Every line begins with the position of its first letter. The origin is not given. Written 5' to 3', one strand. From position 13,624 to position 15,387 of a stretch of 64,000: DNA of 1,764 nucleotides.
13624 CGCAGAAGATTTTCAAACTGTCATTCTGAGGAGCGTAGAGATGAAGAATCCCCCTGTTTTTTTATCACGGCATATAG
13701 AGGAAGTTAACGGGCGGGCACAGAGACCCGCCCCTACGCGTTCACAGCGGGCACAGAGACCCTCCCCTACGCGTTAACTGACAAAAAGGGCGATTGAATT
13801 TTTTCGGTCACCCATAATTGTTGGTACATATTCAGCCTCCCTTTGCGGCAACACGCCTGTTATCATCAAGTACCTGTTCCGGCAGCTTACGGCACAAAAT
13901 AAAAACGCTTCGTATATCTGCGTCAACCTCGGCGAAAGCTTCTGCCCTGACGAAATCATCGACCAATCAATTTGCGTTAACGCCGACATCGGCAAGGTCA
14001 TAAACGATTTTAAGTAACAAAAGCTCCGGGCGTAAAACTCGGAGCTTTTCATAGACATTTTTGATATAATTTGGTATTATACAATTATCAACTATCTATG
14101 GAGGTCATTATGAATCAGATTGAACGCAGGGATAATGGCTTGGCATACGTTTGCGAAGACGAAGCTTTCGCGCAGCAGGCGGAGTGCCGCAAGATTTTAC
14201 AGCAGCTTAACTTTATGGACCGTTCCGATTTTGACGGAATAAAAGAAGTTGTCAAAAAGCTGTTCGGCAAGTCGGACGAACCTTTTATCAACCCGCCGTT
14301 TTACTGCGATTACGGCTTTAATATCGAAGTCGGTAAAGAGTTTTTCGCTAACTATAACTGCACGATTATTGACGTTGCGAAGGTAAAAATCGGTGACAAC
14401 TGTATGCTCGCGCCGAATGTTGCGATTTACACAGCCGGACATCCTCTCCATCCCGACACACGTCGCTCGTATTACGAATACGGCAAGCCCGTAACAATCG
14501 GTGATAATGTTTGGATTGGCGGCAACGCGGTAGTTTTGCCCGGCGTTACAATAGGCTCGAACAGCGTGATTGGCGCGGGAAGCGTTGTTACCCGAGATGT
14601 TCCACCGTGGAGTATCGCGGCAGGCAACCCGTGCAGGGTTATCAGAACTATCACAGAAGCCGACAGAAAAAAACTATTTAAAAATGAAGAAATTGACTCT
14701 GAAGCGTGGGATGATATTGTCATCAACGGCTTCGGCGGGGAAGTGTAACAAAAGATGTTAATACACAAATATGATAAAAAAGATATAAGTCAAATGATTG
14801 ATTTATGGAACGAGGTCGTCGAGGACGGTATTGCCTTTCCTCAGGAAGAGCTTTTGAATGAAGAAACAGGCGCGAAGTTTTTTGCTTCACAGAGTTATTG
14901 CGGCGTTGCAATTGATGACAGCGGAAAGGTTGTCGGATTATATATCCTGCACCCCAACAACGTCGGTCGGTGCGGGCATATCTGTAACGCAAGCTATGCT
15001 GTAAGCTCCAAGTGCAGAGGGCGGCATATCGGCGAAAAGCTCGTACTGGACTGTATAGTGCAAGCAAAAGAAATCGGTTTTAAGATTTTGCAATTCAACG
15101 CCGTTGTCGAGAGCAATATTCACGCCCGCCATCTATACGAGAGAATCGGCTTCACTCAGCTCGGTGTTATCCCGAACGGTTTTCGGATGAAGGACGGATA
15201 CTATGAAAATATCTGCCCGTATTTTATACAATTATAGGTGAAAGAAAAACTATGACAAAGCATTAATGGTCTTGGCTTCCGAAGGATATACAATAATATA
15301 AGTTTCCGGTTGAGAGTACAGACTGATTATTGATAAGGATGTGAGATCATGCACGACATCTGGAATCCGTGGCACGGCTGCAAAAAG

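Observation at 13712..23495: ~9.4-kb gene block that starts and ends mid-gene, bracketed by REP-associated ~84-bp direct repeats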

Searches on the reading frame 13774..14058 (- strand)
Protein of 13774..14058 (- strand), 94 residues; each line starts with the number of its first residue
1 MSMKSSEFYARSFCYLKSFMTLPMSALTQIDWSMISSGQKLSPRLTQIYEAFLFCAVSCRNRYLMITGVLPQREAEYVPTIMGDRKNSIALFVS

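Call 12: search_protein_families(library=pfam, proteins=[window:13774-14058:-], max_evalue=0.01)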
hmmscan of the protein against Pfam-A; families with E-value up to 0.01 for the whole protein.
window:13774-14058:- (94 aa): 0 families

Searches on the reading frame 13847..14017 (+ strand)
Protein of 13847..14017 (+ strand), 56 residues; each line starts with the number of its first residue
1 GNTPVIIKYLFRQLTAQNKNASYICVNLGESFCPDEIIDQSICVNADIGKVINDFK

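Call 76: search_protein_families(library=padloc, proteins=[window:13847-14017:+], max_evalue=0.001)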
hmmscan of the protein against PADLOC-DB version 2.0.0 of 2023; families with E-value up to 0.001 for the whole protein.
window:13847-14017:+ (56 aa): 0 families

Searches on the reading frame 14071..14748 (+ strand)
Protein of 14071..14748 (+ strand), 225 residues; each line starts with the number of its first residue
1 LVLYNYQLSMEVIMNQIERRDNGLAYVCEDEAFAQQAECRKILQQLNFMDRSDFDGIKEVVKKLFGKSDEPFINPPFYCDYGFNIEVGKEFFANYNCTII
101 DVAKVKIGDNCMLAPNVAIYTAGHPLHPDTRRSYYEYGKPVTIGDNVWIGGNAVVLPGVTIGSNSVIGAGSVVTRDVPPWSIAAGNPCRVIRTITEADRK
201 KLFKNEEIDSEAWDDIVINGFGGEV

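Call 7: search_protein_families(library=pfam, proteins=[window:14071-14748:+], max_evalue=0.01)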
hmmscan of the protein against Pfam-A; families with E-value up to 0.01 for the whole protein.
window:14071-14748:+ (225 aa): 4 families
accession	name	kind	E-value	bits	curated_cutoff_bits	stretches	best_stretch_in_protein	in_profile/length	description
PF00132.30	Hexapep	-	7.5e-17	60.7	27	1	141-175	2-36/36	Bacterial transferase hexapeptide (six repeats)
PF14602.12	Hexapep_2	-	1.1e-13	51.1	27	1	140-175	1-34/34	Hexapeptide repeat of succinyl-transferase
PF25084.1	LbH_EIF2B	-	0.0022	18.4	54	0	141-177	62-97/105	EIF2B subunit epsilon LbH domain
PF12464.13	Mac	-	0.0033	18.1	22.1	1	22-67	4-51/53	Maltose acetyltransferase hexapeptide capping motif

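Call 25: find_homologous_proteins(query=window:14098-14748:+, max_evalue=1e-30)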
Query window:14098-14748:+ (216 aa): 7982 proteins with E <= 1e-30 among 8000 candidates; the best 120 are listed.
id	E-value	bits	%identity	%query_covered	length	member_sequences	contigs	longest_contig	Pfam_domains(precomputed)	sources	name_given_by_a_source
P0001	4.3e-133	460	92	98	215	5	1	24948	PF14602.13,PF00132.31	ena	-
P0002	1.0e-131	455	92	98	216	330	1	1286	PF14602.13,PF00132.31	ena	-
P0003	4.0e-129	447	89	100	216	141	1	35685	PF14602.13,PF00132.31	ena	-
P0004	9.9e-126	436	87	98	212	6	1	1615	PF14602.13,PF00132.31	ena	-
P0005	9.5e-125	433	85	98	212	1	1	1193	PF14602.13,PF00132.31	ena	-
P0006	6.4e-122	423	84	98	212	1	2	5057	PF14602.13,PF00132.31,PF25087.2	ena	-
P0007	1.3e-120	419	90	91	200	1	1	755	PF14602.13,PF00132.31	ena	-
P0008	6.2e-115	401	80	98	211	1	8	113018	PF14602.13,PF00132.31,PF25087.2,PF25084.2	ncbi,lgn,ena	-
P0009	4.3e-114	398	79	98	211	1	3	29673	PF14602.13,PF00132.31,PF25087.2,PF25084.2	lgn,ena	-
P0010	5.0e-113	394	80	97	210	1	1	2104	PF14602.13,PF00132.31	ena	-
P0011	2.5e-112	392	80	97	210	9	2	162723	PF14602.13,PF00132.31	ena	-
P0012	8.4e-112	390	80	97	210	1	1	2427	PF14602.13,PF00132.31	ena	-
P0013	1.0e-111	390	83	98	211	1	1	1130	PF14602.13,PF00132.31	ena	-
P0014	4.1e-111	388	81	93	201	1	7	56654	PF14602.13,PF00132.31,PF25087.2,PF25084.2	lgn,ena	-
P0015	6.3e-111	387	84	98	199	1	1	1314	PF14602.13,PF00132.31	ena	-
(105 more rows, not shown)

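Call 26: find_encoding_contigs(protein=P0001, flank=10000, max_places=4)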
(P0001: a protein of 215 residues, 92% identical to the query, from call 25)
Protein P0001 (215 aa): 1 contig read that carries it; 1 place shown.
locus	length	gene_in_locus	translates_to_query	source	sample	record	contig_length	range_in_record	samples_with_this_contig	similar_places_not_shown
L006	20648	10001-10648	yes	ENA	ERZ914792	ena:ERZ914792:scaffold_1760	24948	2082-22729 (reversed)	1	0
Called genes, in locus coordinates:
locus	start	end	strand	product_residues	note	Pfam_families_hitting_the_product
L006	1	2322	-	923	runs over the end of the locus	PF20464:MmeI_N, PF20465:MmeI_hel, PF02384:N6_Mtase (faint), PF20473:MmeI_Mtase, PF07669:Eco57I, PF20466:MmeI_TRD, PF20467:MmeI_C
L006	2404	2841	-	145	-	-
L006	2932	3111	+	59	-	PF03869:Arc (weak)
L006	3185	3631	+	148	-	PF02082:Rrf2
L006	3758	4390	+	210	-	PF13460:NAD_binding_10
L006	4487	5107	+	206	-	PF01243:PNPOx_N (faint), PF14697:Fer4_21 (faint), PF00037:Fer4 (weak), PF12797:Fer4_2 (weak), PF13237:Fer4_10, PF12838:Fer4_7, PF13187:Fer4_9 (weak), PF00037:Fer4 (weak), +4 more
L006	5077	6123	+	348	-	PF00389:2-Hacid_dh, PF02826:2-Hacid_dh_C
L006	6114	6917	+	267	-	PF01661:Macro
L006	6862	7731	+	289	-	-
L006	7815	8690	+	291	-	PF07505:DUF5131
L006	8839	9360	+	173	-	PF04199:Cyclase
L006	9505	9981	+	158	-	PF01243:PNPOx_N, PF12900:Pyridox_ox_2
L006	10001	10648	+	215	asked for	PF00132:Hexapep, PF14602:Hexapep_2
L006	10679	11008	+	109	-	PF07883:Cupin_2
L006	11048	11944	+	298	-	PF00892:EamA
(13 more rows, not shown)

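Call 27: find_encoding_contigs(protein=P0003, flank=10000, max_places=4)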
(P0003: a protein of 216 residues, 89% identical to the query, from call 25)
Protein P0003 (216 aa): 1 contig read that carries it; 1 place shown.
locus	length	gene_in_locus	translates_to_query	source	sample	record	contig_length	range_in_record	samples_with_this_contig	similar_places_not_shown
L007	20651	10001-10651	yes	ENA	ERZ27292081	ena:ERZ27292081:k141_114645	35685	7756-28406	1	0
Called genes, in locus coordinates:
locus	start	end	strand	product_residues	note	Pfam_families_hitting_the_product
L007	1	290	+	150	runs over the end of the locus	PF00583:Acetyltransf_1, PF13673:Acetyltransf_10, PF13508:Acetyltransf_7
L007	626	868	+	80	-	-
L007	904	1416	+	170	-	PF04525:LOR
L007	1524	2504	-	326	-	PF12833:HTH_18, PF00165:HTH_AraC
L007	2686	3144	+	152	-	PF01613:Flavin_Reduct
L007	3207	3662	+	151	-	PF10029:DUF2271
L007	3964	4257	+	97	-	-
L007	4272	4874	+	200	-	PF00132:Hexapep, PF14602:Hexapep_2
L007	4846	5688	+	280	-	PF00248:Aldo_ket_red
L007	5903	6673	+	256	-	PF07366:SnoaL (faint), PF12680:SnoaL_2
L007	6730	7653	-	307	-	PF00126:HTH_1, PF03466:LysR_substrate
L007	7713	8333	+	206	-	PF01243:PNPOx_N (weak), PF13534:Fer4_17 (faint), PF13183:Fer4_8 (faint), PF14697:Fer4_21 (weak), PF00037:Fer4 (weak), PF13237:Fer4_10, PF12838:Fer4_7, PF13187:Fer4_9 (weak), +6 more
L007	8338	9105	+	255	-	PF01661:Macro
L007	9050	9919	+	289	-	-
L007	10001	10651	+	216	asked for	PF00132:Hexapep, PF14602:Hexapep_2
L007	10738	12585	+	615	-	PF06580:His_kinase, PF02518:HATPase_c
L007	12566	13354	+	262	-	PF00072:Response_reg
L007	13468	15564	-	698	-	PF01764:Lipase_3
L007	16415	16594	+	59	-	-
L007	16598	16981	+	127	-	PF14198:TnpV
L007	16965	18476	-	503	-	PF00239:Resolvase, PF07508:Recombinase, PF13408:Zn_ribbon_recom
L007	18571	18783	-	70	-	-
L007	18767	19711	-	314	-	PF01076:Mob_Pre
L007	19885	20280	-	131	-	PF06970:RepA_N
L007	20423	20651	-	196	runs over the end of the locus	-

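Call 28: find_encoding_contigs(protein=P0008, flank=10000, max_places=4)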
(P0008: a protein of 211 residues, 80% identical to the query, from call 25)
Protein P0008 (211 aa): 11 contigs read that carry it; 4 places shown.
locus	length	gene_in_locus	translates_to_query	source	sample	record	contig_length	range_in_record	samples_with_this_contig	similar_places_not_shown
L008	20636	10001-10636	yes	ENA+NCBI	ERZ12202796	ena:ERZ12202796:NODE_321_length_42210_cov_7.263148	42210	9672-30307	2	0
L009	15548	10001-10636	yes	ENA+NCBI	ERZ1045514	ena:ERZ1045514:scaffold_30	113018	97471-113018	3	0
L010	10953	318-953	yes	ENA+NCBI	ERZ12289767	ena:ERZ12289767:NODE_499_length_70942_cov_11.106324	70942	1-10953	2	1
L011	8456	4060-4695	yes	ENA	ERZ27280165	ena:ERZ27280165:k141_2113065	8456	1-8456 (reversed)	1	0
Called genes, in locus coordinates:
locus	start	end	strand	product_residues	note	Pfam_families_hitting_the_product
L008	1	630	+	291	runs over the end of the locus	PF04055:Radical_SAM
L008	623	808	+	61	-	-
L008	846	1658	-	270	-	PF13561:adh_short_C2 (weak), PF00106:adh_short, PF13561:adh_short_C2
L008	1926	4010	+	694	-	PF02922:CBM_48, PF00128:Alpha-amylase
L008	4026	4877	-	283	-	PF13489:Methyltransf_23 (weak), PF08241:Methyltransf_11, PF08242:Methyltransf_12 (weak), PF13649:Methyltransf_25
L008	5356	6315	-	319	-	PF00561:Abhydrolase_1, PF12146:Hydrolase_4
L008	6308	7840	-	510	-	PF00501:AMP-binding, PF23562:AMP-binding_C_3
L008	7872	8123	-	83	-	PF00550:PP-binding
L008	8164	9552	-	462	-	PF00668:Condensation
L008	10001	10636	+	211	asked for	PF25084:LbH_EIF2B (faint), PF25087:GMPPB_C (faint), PF00132:Hexapep, PF14602:Hexapep_2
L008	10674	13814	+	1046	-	PF07494:Reg_prop (faint), PF13487:HD_5, PF01966:HD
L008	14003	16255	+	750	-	PF09479:Flg_new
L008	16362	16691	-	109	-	-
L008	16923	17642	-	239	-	PF08668:HDOD, PF13487:HD_5, PF01966:HD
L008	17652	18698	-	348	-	-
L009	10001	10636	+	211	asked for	PF25084:LbH_EIF2B (faint), PF25087:GMPPB_C (faint), PF00132:Hexapep, PF14602:Hexapep_2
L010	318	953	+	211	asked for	PF25084:LbH_EIF2B (faint), PF25087:GMPPB_C (faint), PF00132:Hexapep, PF14602:Hexapep_2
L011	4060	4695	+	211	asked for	PF25084:LbH_EIF2B (faint), PF25087:GMPPB_C (faint), PF00132:Hexapep, PF14602:Hexapep_2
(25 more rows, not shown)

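Call 66: search_protein_families(library=ncbifam, proteins=[window:14098-14748:+], max_evalue=0.00001)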
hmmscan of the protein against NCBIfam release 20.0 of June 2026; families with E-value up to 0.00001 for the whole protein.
window:14098-14748:+ (216 aa): 42 families (the best 25 are shown)
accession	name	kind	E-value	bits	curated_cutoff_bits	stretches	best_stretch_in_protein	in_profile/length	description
NF007499.0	PRK10092.1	equivalog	1.8e-61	207.1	314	1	14-184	11-182/183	maltose O-acetyltransferase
NF007076.0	PRK09527.1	equivalog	2.9e-55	186.8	347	1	26-201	25-201/203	galactoside O-acetyltransferase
NF007797.0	PRK10502.1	subfamily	4.4e-23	81.9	192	1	48-184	43-178/183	WcaF family extracellular polysaccharide biosynthesis acetyltransferase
NF058585.1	HptprglPActTf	PfamEq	5.1e-20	71.7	300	1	94-192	76-167/172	heptaprenylglyceryl phosphate O-acetyltransferase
NF007240.0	PRK09677.1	equivalog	6.3e-20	71.5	243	1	76-186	66-185/192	putative lipopolysaccharide biosynthesis O-acetyl transferase WbbJ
TIGR03308.1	phn_thr-fam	hypoth_equivalog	1.9e-19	70.3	201.65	1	129-184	106-161/204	phosphonate metabolim protein, transferase hexapeptide repeat family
TIGR03532.1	DapD_Ac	equivalog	1.4e-18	67.4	231.75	1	129-193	158-222/231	2,3,4,5-tetrahydropyridine-2,6-dicarboxylate N-acetyltransferase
NF038307.1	EPS_acetyl_HpsU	equivalog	2.2e-18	66.5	305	1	43-181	37-174/178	hormogonium polysaccharide biosynthesis acetyltransferase HpsU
NF041874.1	EPS_EpsC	equivalog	5.6e-18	65.2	150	1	74-183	66-165/168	serine O-acetyltransferase EpsC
TIGR03570.1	NeuD_NnaD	subfamily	2.6e-17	63.1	160.8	1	132-180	154-202/202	NeuD/PglB/VioB family sugar acetyltransferase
NF000311.1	Vat_ABCDEFH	equivalog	6.7e-17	61.7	300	1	132-191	111-170/201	Vat family streptogramin A O-acetyltransferase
NF000490.1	chloram_CatB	equivalog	7.4e-16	58.1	350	1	115-187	95-166/210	type B chloramphenicol O-acetyltransferase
NF000020.1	stregram_VatE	exception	2.5e-14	53.4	450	1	133-189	117-173/214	streptogramin A O-acetyltransferase Vat(E)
NF000097.1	stregram_VatC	exception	7e-14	52.2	425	1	127-185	114-172/212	streptogramin A O-acetyltransferase Vat(C)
NF000101.1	stregram_VatA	exception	9.5e-14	51.6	450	1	132-184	119-171/219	streptogramin A O-acetyltransferase Vat(A)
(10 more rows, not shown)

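Call 76: search_protein_families(library=padloc, proteins=[window:14098-14748:+], max_evalue=0.001)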
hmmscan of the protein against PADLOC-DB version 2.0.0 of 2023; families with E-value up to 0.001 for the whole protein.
window:14098-14748:+ (216 aa): 0 families

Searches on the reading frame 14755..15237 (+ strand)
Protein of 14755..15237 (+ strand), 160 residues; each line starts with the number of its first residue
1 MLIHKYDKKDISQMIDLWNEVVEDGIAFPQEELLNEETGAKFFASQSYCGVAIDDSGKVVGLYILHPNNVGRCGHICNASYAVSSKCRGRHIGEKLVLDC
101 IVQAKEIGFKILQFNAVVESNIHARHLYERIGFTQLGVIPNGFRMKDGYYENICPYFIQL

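Call 7: search_protein_families(library=pfam, proteins=[window:14755-15237:+], max_evalue=0.01)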
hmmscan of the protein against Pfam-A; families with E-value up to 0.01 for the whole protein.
window:14755-15237:+ (160 aa): 6 families
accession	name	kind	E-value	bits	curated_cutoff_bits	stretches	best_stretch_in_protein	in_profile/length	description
PF00583.31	Acetyltransf_1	-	2.5e-15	57.2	20.7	1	37-133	19-116/116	Acetyltransferase (GNAT) family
PF13508.13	Acetyltransf_7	-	4.8e-10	40.1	27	1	48-134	4-83/84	Acetyltransferase (GNAT) domain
PF13673.13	Acetyltransf_10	-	3.3e-09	37.2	23.6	1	23-137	7-111/128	Acetyltransferase (GNAT) domain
PF13420.13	Acetyltransf_4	-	0.00066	20.2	24.3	1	41-150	39-151/155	Acetyltransferase (GNAT) domain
PF13302.13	Acetyltransf_3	-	0.0032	18.6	25.4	1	38-134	36-138/138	Acetyltransferase (GNAT) domain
PF08445.16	FR47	-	0.0038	17.6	22.1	1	83-135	29-79/86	FR47-like protein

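Call 66: search_protein_families(library=ncbifam, proteins=[window:14794-15237:+], max_evalue=0.00001)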
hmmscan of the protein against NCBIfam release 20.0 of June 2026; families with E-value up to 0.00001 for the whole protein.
window:14794-15237:+ (147 aa): 2 families
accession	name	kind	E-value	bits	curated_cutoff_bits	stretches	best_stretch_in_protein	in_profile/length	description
NF040503.1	resist_ArsN1a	equivalog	2e-09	37.4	170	1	2-132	13-145/159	arsinothricin resistance N-acetyltransferase ArsN1 family A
TIGR01575.1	rimI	equivalog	3.6e-09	36.9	86.4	1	27-128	24-120/132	ribosomal protein S18-alanine N-acetyltransferase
